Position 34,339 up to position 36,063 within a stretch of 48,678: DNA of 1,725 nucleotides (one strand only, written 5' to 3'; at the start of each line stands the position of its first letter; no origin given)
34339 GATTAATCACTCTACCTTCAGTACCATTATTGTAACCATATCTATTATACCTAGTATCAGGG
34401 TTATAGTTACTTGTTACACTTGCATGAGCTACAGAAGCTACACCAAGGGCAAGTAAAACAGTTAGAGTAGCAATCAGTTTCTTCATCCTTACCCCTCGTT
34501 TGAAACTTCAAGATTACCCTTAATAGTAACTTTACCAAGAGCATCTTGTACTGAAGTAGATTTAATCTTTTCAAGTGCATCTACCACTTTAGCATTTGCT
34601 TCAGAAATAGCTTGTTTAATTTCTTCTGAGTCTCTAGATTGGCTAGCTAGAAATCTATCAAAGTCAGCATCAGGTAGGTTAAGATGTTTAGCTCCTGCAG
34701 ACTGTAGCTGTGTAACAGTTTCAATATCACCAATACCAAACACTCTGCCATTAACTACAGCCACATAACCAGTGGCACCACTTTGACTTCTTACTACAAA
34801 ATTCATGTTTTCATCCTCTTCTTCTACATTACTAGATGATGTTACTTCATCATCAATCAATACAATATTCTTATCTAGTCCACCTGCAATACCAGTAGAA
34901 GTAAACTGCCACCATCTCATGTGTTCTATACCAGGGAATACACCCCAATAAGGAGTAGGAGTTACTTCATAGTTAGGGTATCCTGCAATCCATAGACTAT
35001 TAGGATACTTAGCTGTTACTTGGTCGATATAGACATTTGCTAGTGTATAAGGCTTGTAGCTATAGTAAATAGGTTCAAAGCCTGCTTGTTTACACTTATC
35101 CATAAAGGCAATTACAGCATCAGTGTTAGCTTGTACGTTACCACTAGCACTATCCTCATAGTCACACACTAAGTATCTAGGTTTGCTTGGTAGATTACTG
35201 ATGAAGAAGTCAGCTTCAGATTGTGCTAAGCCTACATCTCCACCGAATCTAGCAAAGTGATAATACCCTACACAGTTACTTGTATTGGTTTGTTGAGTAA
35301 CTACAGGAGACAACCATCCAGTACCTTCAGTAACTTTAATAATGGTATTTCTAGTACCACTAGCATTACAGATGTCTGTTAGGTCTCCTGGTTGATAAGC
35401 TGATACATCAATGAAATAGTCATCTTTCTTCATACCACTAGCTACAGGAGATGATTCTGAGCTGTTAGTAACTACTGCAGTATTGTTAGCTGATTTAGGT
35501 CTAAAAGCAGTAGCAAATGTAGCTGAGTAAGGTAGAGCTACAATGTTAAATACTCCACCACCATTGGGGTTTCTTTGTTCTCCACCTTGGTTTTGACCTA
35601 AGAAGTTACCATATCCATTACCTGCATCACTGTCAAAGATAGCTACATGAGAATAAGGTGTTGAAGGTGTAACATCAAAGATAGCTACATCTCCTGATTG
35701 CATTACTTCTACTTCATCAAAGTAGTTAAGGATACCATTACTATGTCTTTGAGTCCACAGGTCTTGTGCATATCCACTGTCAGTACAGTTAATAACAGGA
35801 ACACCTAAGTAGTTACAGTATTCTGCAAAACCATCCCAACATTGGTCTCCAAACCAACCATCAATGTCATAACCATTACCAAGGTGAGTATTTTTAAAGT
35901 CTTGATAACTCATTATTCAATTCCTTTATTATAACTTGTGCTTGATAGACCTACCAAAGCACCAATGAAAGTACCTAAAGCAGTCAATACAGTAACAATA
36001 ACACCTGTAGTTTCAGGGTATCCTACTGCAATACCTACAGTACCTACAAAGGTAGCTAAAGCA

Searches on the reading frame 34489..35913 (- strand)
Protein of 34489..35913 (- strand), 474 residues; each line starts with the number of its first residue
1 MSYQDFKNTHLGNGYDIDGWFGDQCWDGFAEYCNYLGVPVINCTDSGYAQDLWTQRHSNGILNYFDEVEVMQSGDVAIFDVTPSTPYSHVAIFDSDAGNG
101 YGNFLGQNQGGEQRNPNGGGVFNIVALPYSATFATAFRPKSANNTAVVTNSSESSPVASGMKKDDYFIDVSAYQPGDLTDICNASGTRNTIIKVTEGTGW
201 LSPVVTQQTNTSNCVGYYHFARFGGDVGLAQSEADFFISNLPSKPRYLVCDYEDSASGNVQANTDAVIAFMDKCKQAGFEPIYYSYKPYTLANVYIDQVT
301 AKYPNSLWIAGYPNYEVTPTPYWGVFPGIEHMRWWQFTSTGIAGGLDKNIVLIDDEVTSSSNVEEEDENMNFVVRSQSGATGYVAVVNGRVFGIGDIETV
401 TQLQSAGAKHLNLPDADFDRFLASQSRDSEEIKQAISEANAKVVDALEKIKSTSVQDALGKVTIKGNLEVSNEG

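Call 4: search_protein_families(library=pfam, proteins=[window:34489-35913:-], max_evalue=1)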
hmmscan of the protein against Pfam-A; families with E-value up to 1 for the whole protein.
window:34489-35913:- (474 aa): 5 families
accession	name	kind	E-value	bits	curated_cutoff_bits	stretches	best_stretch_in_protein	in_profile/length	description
PF01183.26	Glyco_hydro_25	-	1.5e-25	91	27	1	168-345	1-179/180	Glycosyl hydrolases family 25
PF05257.22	CHAP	-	4.5e-05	24.3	26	1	21-108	8-81/81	CHAP domain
PF20821.2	C1_PlyCB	-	0.025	15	30.5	1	380-405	20-45/65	Streptococcus virus C1, PlyCB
PF16831.10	CssAB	-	0.19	12.6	23.6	1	358-389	56-87/129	CS6 fimbrial subunits A and B, Coli surface antigen 6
PF11480.13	ImmE5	-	0.23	12.2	25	0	179-211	9-41/82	Colicin-E5 Imm protein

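Call 26: search_dna_similar(query=window:34489-35913:-, collection=phages, mode=protein, max_evalue=0.00001, max_rows=15)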
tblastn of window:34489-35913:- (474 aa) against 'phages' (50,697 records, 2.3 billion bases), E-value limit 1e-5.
Records with a match: 401; places in all: 402; records where one place covers at least 80% of the query: 0.
Best place of each record, by identity: 60-80% 92; <60% 309.
By first word of the organism name: Streptococcus 153; Lactobacillus 85; Lactococcus 41; Arthrobacter 28; Enterococcus 25; Oenococcus 11; Lacticaseibacillus 11; Propionibacterium 10; Bacteriophage 6; Clostridium 6; and 12 more.
By host as written in the record: - 39; Arthrobacter sp. ATCC 21022 23; Enterococcus faecalis 19; Lactococcus lactis 17; Streptococcus thermophilus 15; Streptococcus thermophilus ST47795 8; Lactobacillus delbrueckii 7; Lactobacillus helveticus 7; and 174 more.
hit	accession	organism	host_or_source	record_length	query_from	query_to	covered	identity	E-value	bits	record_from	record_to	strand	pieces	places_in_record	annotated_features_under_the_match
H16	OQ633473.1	Streptococcus phage vB_Sags-UPM1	Streptococcus agalactiae smyh01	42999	2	356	75%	64.4%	7e-146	466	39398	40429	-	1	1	lysin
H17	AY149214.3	Streptococcus phage B30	-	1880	2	368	77%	62.1%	1e-158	468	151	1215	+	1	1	peptidoglycan endolysin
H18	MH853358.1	Streptococcus phage LF4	Streptococcus agalactiae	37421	2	368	77%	62.1%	3e-146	468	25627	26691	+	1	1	N-acetylmuramoyl-L-alanine amidase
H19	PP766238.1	Streptococcus phage phiGBSVK-E2_GBSInt8.1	Streptococcus agalactiae JN_AR_GBS159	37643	2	368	77%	62.1%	3e-146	468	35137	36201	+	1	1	lysin N-acetylmuramoyl-L-alanine amidase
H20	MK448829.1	Streptococcus phage Javan7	Streptococcus agalactiae A909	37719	2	368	77%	62.1%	3e-146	468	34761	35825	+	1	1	lysin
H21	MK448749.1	Streptococcus phage Javan39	Streptococcus agalactiae ERR129758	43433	2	368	77%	62.1%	3e-146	468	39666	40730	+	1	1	lysin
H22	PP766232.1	Streptococcus phage phiGBSVK-E1_GBSInt11.1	Streptococcus agalactiae JN_AR_GBS376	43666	2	368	77%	62.1%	5e-145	464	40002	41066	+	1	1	lysin N-acetylmuramoyl-L-alanine amidase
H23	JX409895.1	Streptococcus phage JX01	Streptococcus agalactiae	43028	2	368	77%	61.8%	3e-145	464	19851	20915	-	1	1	putative lysin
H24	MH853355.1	Streptococcus phage LF1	Streptococcus agalactiae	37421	2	356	75%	63.6%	3e-146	468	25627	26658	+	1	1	N-acetylmuramoyl-L-alanine amidase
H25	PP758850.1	Streptococcus phage phiGBSVK-D_GBSInt1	Streptococcus agalactiae JN_AR_GBS373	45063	2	356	75%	63.6%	3e-145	464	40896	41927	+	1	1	integrase family protein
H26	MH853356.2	Streptococcus phage LF2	Streptococcus agalactiae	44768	2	356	75%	63.6%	2e-144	462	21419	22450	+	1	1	lysin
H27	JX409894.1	Streptococcus phage LYGO9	Streptococcus agalactiae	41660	2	368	77%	61.2%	2e-143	459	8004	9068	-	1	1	putative lysin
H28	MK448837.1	Streptococcus phage Javan10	Streptococcus agalactiae BE-PW-130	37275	2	356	75%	63.3%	4e-145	464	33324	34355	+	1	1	lysin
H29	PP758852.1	Streptococcus phage phiGBSVK-D_GBSInt2.2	Streptococcus agalactiae JN_AR_GBS124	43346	2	356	75%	63.3%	6e-145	464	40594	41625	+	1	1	integrase family protein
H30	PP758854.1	Streptococcus phage phiGBSVK-D_GBSInt4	Streptococcus agalactiae JN_AR_GBS2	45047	2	356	75%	63.3%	6e-145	464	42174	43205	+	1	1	integrase family protein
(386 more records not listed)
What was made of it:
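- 34489..36555 (-): Downstream lysis cassette: a conserved 147-aa protein, a Dp-1-type holin (35913..36122) and a CHAP+GH25 endolysin (34489..35913). It marks the end of the tail module and points to a Streptococcus host. The endolysin is 62-64% identical to B30-type lysins of S. agalactiae phages (call 26).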
